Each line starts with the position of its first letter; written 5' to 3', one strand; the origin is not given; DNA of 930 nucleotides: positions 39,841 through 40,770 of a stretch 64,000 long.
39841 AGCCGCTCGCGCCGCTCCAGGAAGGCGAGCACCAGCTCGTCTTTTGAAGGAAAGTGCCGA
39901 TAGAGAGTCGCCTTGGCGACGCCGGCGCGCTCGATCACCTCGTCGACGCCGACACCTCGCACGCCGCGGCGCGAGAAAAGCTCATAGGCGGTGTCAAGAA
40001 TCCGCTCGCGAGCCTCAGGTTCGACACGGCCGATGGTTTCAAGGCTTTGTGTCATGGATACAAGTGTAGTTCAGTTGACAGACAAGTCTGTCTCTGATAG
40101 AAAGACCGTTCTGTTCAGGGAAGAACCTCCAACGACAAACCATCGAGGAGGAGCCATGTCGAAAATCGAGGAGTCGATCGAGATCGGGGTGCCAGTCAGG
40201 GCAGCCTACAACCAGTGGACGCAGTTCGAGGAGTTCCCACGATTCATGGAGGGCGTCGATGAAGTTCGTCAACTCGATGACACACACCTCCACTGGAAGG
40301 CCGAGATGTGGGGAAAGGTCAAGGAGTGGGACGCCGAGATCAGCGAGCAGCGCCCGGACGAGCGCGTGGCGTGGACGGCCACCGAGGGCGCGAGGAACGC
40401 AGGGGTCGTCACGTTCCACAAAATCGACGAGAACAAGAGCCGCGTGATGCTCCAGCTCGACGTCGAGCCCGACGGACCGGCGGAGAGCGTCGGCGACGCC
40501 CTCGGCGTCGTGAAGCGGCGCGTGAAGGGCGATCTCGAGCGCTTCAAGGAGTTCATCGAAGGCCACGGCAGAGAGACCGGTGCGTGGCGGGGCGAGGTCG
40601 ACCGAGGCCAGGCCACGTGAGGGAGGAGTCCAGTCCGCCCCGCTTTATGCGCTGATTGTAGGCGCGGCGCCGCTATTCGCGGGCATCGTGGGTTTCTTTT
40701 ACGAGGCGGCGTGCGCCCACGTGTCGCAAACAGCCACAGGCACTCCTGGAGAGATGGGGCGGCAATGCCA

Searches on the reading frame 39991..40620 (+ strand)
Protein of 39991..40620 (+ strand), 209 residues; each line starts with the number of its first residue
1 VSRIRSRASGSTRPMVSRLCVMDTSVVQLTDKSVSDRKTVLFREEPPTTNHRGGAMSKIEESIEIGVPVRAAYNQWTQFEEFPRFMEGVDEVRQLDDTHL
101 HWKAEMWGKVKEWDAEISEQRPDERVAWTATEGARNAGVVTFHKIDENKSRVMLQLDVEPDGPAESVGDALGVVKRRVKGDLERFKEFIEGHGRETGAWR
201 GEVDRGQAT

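Call 48: search_protein_families(library=pfam, proteins=[window:39991-40620:+], max_evalue=0.0001)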
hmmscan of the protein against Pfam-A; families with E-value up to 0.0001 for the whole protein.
window:39991-40620:+ (209 aa): 2 families
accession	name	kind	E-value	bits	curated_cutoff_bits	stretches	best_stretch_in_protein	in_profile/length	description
PF03364.25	Polyketide_cyc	-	1.6e-18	67.6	23.4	1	65-184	1-123/126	Polyketide cyclase / dehydrase and lipid transport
PF10604.15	Polyketide_cyc2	-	1.4e-07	32.4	27.4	1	56-187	1-139/142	Polyketide cyclase / dehydrase and lipid transport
